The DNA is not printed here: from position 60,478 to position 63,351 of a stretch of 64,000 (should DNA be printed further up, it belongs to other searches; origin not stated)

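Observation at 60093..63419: Compact ORF6N / SF1 helicase with zinc ribbons / ORF6N-relic module with no obvious known-system assignment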

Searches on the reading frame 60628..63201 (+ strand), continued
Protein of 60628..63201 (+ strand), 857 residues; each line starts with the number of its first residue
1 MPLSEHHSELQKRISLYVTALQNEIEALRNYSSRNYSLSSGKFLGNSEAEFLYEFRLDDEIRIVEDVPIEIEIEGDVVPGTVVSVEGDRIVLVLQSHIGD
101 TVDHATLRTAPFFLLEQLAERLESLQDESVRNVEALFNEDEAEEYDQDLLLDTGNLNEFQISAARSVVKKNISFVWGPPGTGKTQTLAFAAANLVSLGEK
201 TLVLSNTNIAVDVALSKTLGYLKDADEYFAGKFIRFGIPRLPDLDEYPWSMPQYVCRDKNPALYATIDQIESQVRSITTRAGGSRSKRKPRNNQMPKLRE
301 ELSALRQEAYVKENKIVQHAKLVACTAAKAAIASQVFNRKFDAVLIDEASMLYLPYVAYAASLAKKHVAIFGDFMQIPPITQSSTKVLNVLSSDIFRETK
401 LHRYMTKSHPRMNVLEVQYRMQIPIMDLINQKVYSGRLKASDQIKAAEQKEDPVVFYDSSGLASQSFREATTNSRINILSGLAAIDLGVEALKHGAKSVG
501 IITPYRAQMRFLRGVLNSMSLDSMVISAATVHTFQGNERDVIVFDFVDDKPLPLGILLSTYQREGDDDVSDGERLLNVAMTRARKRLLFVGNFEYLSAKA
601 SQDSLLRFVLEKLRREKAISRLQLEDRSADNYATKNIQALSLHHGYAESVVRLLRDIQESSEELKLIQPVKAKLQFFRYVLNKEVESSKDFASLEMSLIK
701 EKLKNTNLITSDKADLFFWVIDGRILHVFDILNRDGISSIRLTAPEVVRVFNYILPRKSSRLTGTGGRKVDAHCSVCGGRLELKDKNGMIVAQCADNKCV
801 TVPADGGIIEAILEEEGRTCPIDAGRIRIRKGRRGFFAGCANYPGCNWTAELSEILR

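Call 12: find_encoding_contigs(protein=P0005, flank=6000, max_places=2)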
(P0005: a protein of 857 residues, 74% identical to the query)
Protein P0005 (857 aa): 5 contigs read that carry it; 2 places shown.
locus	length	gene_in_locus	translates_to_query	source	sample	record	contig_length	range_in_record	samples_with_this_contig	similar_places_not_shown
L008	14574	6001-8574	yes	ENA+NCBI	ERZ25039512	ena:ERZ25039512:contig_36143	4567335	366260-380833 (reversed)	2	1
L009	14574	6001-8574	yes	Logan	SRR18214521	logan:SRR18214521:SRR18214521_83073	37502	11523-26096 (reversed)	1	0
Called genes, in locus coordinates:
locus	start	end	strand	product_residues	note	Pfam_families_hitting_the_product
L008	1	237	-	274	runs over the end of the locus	PF04055:Radical_SAM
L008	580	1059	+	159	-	PF13443:HTH_26 (faint)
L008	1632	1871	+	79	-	-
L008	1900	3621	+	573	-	PF00239:Resolvase, PF07508:Recombinase, PF13408:Zn_ribbon_recom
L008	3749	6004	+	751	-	PF07705:CARDB (faint), PF00932:LTD, PF13585:CHU_C (faint), PF00932:LTD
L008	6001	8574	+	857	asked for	PF13086:AAA_11, PF13245:AAA_19, PF13604:AAA_30 (weak), PF13087:AAA_12, PF13361:UvrD_C (faint), PF01396:Zn_ribbon_Top1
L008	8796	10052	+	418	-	PF07690:MFS_1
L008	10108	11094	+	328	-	PF00248:Aldo_ket_red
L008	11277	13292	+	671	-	PF04015:DUF362, PF18962:Por_Secre_tail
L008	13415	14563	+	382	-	PF00149:Metallophos, PF12850:Metallophos_2 (faint)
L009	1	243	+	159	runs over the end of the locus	PF13443:HTH_26 (faint)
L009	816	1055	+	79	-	-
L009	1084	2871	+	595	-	PF00239:Resolvase, PF07508:Recombinase, PF13408:Zn_ribbon_recom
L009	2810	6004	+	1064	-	PF00932:LTD, PF07705:CARDB (faint), PF00932:LTD, PF13585:CHU_C (faint), PF00932:LTD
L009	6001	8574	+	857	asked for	PF13086:AAA_11, PF13245:AAA_19, PF13604:AAA_30 (weak), PF13087:AAA_12, PF13361:UvrD_C (faint), PF01396:Zn_ribbon_Top1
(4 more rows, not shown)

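Call 13: find_encoding_contigs(protein=P0028, flank=6000, max_places=2)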
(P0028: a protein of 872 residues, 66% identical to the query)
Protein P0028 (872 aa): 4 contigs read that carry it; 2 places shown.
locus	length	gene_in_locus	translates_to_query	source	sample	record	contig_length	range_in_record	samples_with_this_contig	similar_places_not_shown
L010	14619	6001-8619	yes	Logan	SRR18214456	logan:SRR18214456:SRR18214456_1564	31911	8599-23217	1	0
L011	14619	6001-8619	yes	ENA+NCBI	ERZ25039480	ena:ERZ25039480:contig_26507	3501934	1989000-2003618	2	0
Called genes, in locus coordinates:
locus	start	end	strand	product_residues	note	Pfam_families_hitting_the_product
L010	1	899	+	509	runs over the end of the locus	PF18962:Por_Secre_tail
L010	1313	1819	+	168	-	-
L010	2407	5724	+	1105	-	PF00932:LTD, PF13860:FlgD_ig (faint), PF07705:CARDB (faint), PF00932:LTD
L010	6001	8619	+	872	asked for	PF04851:ResIII (faint), PF13086:AAA_11, PF13245:AAA_19, PF13604:AAA_30 (weak), PF13087:AAA_12, PF01396:Zn_ribbon_Top1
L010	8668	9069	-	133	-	PF11141:DUF2914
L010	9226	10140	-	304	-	PF02678:Pirin, PF05726:Pirin_C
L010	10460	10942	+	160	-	PF05163:DinB, PF12867:DinB_2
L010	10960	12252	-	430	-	-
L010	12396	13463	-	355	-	PF02805:Ada_Zn_binding, PF12833:HTH_18, PF02870:Methyltransf_1N (faint), PF01035:DNA_binding_1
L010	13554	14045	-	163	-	PF05163:DinB, PF12867:DinB_2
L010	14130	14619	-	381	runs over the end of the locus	PF00149:Metallophos, PF12850:Metallophos_2 (weak)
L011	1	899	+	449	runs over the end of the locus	PF18962:Por_Secre_tail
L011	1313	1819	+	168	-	-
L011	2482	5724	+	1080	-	PF00932:LTD, PF13860:FlgD_ig (faint), PF07705:CARDB (faint), PF00932:LTD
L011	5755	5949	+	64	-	-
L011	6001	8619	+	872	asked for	PF04851:ResIII (faint), PF13086:AAA_11, PF13245:AAA_19, PF13604:AAA_30 (weak), PF13087:AAA_12, PF01396:Zn_ribbon_Top1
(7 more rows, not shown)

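Call 14: find_encoding_contigs(protein=P0032, flank=6000, max_places=2)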
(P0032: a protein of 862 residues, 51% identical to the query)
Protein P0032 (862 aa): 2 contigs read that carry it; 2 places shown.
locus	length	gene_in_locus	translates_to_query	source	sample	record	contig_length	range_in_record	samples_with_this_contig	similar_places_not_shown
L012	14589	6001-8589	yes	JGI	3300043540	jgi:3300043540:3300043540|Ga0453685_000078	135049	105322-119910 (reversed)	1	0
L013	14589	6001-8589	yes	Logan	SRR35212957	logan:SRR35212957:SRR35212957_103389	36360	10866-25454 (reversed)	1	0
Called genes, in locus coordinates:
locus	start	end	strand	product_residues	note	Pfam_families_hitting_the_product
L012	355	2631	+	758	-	PF00989:PAS, PF08448:PAS_4 (weak), PF13188:PAS_8 (weak), PF13426:PAS_9, PF08447:PAS_3 (weak), PF00989:PAS (weak), PF13188:PAS_8 (weak), PF13426:PAS_9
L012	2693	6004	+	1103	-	PF00932:LTD, PF07705:CARDB (faint), PF00932:LTD, PF13585:CHU_C (weak)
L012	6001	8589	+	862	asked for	PF00580:UvrD-helicase (faint), PF13086:AAA_11, PF13604:AAA_30 (weak), PF13245:AAA_19, PF13087:AAA_12, PF13361:UvrD_C (weak), PF01396:Zn_ribbon_Top1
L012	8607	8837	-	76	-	PF08984:DUF1858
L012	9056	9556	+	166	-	-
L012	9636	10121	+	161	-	PF13399:LytR_C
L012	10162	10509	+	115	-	PF02410:RsfS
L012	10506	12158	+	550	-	PF03485:Arg_tRNA_synt_N, PF09334:tRNA-synt_1g (faint), PF00750:tRNA-synt_1d, PF05746:DALR_1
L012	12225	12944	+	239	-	PF09976:TPR_21 (faint), PF12895:ANAPC3 (faint), PF13174:TPR_6 (faint), PF13432:TPR_16 (faint), PF00515:TPR_1 (faint), PF13424:TPR_12 (weak), PF13424:TPR_12 (weak), PF14559:TPR_19 (weak), +4 more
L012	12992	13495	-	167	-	PF01750:HycI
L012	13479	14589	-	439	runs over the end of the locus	PF00374:NiFeSe_Hases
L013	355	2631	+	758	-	PF00989:PAS, PF08448:PAS_4 (weak), PF13188:PAS_8 (weak), PF13426:PAS_9, PF08447:PAS_3 (weak), PF00989:PAS (weak), PF13188:PAS_8 (weak), PF13426:PAS_9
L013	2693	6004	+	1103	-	PF00932:LTD, PF07705:CARDB (faint), PF00932:LTD, PF13585:CHU_C (weak)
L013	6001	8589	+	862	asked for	PF00580:UvrD-helicase (faint), PF13086:AAA_11, PF13604:AAA_30 (weak), PF13245:AAA_19, PF13087:AAA_12, PF13361:UvrD_C (weak), PF01396:Zn_ribbon_Top1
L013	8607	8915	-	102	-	PF08984:DUF1858 (weak)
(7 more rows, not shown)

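Call 17: find_related_loci(query=window:60628-63198:+, collection=genome_contigs, flank=6000)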
Query window:60628-63198:+ (857 aa) in genome_contigs; peptide patterns used: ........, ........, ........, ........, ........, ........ (x = any residue, [..] = any of these).
111 stretches matched a pattern; 22 encode a relative of the query (tblastn E <= 1e-3); 22 distinct loci.
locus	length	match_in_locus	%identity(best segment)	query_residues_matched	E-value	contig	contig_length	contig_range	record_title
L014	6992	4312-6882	84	1-857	0e+0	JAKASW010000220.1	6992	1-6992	MAG: Bacteroidetes bacterium isolate YP1.bin85 NODE_8910_length_6992_cov_1.442535, whole genome shotgun sequence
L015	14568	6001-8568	74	1-857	0e+0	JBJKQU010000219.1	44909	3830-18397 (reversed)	MAG: Candidatus Kryptoniota bacterium isolate Bin_42 S1Ck127_3256239_flag_1_multi_10.9555_len_44909, whole genome shotgu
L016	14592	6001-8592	73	1-857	0e+0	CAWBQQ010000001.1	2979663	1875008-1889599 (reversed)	MAG: uncultured Bacteroidetes bacterium isolate MFD01828.bin.1.43 genome assembly, contig: contig_24171, whole genome sh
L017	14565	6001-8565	73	1-857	0e+0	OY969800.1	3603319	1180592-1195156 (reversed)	MAG: uncultured Bacteroidetes bacterium isolate MFD01476.bin.1.32 genome assembly, chromosome: 1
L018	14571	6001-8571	74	1-857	0e+0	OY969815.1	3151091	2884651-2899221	MAG: uncultured Bacteroidetes bacterium isolate MFD01188.bin.c.1 genome assembly, chromosome: 1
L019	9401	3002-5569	72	1-857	0e+0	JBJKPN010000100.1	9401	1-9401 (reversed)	MAG: Candidatus Kryptoniota bacterium isolate Bin_123 S1Ck127_440100_flag_0_multi_19.0000_len_9401, whole genome shotgun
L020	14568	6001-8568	72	1-857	0e+0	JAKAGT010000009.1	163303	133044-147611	MAG: Bacteroidetes bacterium isolate WY2.bin60 NODE_115_length_163303_cov_7.313680, whole genome shotgun sequence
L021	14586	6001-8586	72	1-857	0e+0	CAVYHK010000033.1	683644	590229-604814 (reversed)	MAG: uncultured Bacteroidetes bacterium isolate MFD03726.bin.1.238 genome assembly, contig: contig_70550, whole genome s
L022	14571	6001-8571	72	1-857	0e+0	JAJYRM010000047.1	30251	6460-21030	MAG: Bacteroidetes bacterium isolate DX1.bin11 NODE_2152_length_30251_cov_5.308658, whole genome shotgun sequence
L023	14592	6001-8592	73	1-857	0e+0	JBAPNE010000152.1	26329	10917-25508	MAG: Candidatus Kryptoniota bacterium isolate MFD01124_ilm_asm_bin8 k127_16664, whole genome shotgun sequence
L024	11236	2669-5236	71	1-857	0e+0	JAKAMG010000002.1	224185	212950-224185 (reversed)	MAG: Bacteroidetes bacterium isolate WY5.bin159 NODE_65_length_224185_cov_16.027055, whole genome shotgun sequence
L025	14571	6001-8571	71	1-857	0e+0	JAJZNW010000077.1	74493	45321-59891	MAG: Bacteroidetes bacterium isolate MAS4.bin38 NODE_195_length_74493_cov_4.748164, whole genome shotgun sequence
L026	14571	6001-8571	71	1-857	0e+0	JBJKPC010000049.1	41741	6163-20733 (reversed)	MAG: Candidatus Kryptoniota bacterium isolate Bin_110 S1Ck127_438806_flag_0_multi_21.1291_len_41741, whole genome shotgu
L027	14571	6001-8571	71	1-857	0e+0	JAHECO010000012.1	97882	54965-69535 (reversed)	MAG: Candidatus Kryptoniota bacterium isolate Ww171 NODE_250_length_97882_cov_5.265259, whole genome shotgun sequence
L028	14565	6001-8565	72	1-857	0e+0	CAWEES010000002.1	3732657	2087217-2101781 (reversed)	MAG: uncultured Bacteroidetes bacterium isolate MFD01188.bin.1.46 genome assembly, contig: contig_4108, whole genome sho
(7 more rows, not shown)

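Call 21: search_solved_structures(query=window:60628-63198:+, max_evalue=0.001)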
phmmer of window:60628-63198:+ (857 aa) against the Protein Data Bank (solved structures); distinct sequences matched with E-value up to 0.001: 23.
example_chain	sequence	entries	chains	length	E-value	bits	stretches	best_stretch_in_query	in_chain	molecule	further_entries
2xzo_A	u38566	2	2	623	7e-23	83.8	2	310-611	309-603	REGULATOR OF NONSENSE TRANSCRIPTS 1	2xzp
2gjk_A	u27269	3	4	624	7e-23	83.8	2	310-611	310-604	Regulator of nonsense transcripts 1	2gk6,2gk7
6ej5_A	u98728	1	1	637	8.8e-23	83.5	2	310-611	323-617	Regulator of nonsense transcripts 1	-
9qwn_A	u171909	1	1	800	1.7e-22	82.5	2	310-611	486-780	Isoform 2 of Regulator of nonsense transcripts 1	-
2wjv_A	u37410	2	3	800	1.8e-22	82.5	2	310-611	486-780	REGULATOR OF NONSENSE TRANSCRIPTS 1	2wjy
4b3g_A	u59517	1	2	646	7.7e-20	73.8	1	166-592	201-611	DNA-BINDING PROTEIN SMUBP-2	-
4b3f_X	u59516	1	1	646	7.7e-20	73.8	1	166-592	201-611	DNA-BINDING PROTEIN SMUBP-2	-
8rd3_A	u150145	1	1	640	6.3e-18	67.4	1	296-609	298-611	ATP-dependent helicase NAM7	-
5eax_A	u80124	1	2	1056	9.4e-18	66.9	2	322-444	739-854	DNA replication ATP-dependent helicase/nuclease DNA2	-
5eaw_A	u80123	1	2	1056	9.4e-18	66.9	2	322-444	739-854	DNA replication ATP-dependent helicase/nuclease DNA2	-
5ean_A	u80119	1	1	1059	9.5e-18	66.9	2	322-444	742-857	DNA replication ATP-dependent helicase/nuclease DNA2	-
2xzl_A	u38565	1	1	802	1.7e-17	66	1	296-607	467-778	ATP-DEPENDENT HELICASE NAM7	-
9qdq_A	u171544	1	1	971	3.3e-17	65.1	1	296-607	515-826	ATP-dependent helicase NAM7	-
5mzn_A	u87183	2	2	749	1.1e-11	46.9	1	334-590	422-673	Helicase SEN1,Helicase SEN1 | Helicase SEN1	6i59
8ftm_A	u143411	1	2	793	9.7e-11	43.7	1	315-592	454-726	5'-3' RNA helicase-like protein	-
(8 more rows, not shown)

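Call 33: find_encoding_contigs(protein=P0038, flank=6000, max_places=1)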
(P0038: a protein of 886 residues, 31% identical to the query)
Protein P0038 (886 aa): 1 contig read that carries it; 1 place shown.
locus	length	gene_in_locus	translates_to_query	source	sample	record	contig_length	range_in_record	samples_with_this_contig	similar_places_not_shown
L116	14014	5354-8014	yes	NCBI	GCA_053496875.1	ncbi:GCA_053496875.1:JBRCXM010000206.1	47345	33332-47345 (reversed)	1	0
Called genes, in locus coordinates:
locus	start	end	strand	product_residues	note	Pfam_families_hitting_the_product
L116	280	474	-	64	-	-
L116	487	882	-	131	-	PF13495:Phage_int_SAM_4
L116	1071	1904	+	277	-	PF02086:MethyltransfD12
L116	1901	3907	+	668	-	PF01935:DUF87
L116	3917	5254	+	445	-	-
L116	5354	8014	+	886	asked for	PF00580:UvrD-helicase (faint), PF13086:AAA_11, PF13604:AAA_30, PF05127:NAT10_TcmA_helicase (faint), PF13245:AAA_19, PF13087:AAA_12, PF01396:Zn_ribbon_Top1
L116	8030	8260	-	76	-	-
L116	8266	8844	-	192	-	PF13340:DUF4096, PF01609:DDE_Tnp_1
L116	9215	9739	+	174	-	PF01965:DJ-1_PfpI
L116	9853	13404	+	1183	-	PF03704:BTAD, PF13176:TPR_7 (faint), PF00515:TPR_1 (faint), PF07719:TPR_2 (faint), PF13374:TPR_10 (faint), PF13191:AAA_16, PF17874:TPR_MalT (weak), PF13424:TPR_12 (weak), +2 more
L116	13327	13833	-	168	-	-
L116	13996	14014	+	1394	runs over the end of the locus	PF12770:CHAT, PF13191:AAA_16 (weak), PF05729:NACHT (weak), PF17874:TPR_MalT (weak), PF00515:TPR_1 (faint), PF07719:TPR_2 (faint), PF13424:TPR_12 (weak), PF13424:TPR_12, +3 more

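Call 34: find_encoding_contigs(protein=P0046, flank=6000, max_places=2)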
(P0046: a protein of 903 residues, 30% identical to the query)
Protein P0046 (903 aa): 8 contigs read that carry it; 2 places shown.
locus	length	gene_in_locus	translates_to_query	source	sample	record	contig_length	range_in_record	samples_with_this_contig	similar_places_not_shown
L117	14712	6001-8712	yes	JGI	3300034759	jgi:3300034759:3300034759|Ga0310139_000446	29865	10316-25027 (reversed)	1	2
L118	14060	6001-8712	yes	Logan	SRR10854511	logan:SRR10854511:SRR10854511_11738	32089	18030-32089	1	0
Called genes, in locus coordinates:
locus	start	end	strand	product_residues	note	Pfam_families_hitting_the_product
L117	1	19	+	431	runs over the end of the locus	-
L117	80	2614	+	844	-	PF08665:PglZ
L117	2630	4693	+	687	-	PF20442:BrxL_N, PF13337:BrxL_ATPase, PF16565:MIT_C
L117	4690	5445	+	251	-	PF02146:SIR2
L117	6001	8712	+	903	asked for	PF13086:AAA_11, PF13245:AAA_19 (faint), PF13604:AAA_30 (weak), PF13087:AAA_12, PF01396:Zn_ribbon_Top1 (weak)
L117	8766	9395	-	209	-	PF00293:NUDIX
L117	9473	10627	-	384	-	-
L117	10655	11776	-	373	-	-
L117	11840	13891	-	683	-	PF07695:7TMR-DISM_7TM, PF07228:SpoIIE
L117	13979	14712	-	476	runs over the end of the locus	PF13347:MFS_2, PF07690:MFS_1 (weak)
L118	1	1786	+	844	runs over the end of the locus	PF08665:PglZ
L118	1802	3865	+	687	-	PF20442:BrxL_N, PF13337:BrxL_ATPase, PF16565:MIT_C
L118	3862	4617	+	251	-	PF02146:SIR2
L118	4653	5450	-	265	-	PF02900:LigB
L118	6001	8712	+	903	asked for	PF13086:AAA_11, PF13245:AAA_19 (faint), PF13604:AAA_30 (weak), PF13087:AAA_12, PF01396:Zn_ribbon_Top1 (weak)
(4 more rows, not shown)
